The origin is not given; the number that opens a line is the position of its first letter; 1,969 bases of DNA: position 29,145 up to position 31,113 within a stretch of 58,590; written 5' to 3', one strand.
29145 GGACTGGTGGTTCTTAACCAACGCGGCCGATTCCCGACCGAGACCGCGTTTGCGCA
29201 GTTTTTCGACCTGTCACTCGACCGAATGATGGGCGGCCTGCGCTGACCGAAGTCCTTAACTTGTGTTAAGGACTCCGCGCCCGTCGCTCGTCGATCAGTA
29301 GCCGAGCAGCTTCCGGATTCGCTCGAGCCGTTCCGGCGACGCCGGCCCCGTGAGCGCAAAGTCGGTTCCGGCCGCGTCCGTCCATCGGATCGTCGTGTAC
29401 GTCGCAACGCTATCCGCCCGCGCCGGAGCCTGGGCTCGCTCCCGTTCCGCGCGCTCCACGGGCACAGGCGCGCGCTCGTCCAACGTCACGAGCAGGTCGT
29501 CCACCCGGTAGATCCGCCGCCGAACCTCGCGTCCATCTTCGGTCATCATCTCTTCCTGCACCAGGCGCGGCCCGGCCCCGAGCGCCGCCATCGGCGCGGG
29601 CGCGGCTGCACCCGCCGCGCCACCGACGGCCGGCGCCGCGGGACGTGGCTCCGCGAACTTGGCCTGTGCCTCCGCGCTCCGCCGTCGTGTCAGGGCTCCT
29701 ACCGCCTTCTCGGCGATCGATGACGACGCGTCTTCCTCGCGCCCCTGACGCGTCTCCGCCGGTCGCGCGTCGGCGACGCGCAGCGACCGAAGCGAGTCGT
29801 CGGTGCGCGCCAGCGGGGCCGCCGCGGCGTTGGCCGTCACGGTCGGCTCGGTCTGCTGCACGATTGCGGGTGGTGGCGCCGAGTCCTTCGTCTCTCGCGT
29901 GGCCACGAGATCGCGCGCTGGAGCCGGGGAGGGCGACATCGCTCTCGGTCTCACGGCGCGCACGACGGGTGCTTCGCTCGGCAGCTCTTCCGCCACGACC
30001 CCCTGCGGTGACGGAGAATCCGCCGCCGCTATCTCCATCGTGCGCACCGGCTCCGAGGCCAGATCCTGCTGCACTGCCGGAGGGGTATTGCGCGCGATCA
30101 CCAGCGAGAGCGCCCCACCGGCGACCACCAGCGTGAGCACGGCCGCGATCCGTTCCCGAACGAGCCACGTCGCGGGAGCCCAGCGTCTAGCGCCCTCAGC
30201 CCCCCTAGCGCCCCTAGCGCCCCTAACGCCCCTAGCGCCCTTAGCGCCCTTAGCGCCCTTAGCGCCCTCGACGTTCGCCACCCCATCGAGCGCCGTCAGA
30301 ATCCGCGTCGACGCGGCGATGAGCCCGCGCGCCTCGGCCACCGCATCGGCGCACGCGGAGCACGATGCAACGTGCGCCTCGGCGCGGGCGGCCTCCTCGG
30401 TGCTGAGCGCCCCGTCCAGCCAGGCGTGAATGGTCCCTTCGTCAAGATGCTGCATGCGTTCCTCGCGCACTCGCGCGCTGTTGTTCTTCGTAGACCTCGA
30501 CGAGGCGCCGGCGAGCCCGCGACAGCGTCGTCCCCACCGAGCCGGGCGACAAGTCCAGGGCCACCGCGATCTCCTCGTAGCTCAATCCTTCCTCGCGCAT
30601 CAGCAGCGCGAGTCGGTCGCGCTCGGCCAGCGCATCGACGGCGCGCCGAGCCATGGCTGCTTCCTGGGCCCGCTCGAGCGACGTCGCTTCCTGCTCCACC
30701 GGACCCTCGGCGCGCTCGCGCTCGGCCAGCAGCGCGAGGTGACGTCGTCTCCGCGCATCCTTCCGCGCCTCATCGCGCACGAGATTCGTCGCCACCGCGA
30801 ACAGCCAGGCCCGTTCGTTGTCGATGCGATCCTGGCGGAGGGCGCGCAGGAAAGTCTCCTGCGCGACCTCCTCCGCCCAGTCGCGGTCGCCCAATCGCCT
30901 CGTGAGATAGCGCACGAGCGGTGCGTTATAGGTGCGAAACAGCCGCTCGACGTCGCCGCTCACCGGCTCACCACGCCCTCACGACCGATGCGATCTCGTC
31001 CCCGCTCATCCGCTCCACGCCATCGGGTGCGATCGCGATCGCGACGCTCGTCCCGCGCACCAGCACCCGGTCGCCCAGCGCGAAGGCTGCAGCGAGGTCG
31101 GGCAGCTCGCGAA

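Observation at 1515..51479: Widespread gene-boundary palindromes whose arms are short tandem repeats (7-, 8- or 9-nt units) in at least six sequence classes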

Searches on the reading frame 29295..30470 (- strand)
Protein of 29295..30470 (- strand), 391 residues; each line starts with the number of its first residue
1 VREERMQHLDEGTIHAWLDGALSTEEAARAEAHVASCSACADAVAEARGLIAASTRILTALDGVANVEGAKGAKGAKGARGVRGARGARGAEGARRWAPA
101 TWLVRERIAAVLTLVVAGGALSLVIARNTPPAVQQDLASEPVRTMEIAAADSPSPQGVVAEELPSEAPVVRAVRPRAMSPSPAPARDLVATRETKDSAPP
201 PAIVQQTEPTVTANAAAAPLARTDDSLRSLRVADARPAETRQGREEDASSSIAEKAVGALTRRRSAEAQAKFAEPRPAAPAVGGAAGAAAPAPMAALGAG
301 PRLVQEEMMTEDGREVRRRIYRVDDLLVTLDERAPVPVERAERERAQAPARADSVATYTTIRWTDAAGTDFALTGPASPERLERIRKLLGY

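Call 42: search_protein_families(library=pfam, proteins=[window:29295-30470:-], max_evalue=0.001)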
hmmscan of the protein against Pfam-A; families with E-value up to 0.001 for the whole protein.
window:29295-30470:- (391 aa): 2 families
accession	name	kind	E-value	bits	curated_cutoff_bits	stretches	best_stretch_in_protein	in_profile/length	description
PF13490.11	zf-HC2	-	9.1e-09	35.7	22.2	1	14-41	8-35/35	Putative zinc-finger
PF01391.23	Collagen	-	0.00032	20.8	27.2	1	69-93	31-55/60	Collagen triple helix repeat (20 copies)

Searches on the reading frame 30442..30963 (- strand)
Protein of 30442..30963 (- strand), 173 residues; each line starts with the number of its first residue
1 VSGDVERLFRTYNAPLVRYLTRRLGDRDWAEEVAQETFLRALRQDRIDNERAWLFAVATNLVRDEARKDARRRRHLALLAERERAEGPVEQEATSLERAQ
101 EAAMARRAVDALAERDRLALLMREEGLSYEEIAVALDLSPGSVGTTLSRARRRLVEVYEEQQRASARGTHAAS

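Call 46: search_protein_families(library=pfam, proteins=[window:30442-30963:-], max_evalue=0.0001)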
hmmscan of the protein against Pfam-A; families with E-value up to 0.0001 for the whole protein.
window:30442-30963:- (173 aa): 3 families
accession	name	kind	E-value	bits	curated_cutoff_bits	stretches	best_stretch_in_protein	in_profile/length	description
PF08281.18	Sigma70_r4_2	-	4.9e-15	55.4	25.7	1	105-154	4-54/54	Sigma-70, region 4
PF04542.20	Sigma70_r2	-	5.2e-11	42.6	24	1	8-72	1-71/71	Sigma-70 region 2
PF04545.22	Sigma70_r4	-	8.6e-05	22.4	24.1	1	109-154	2-48/50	Sigma-70, region 4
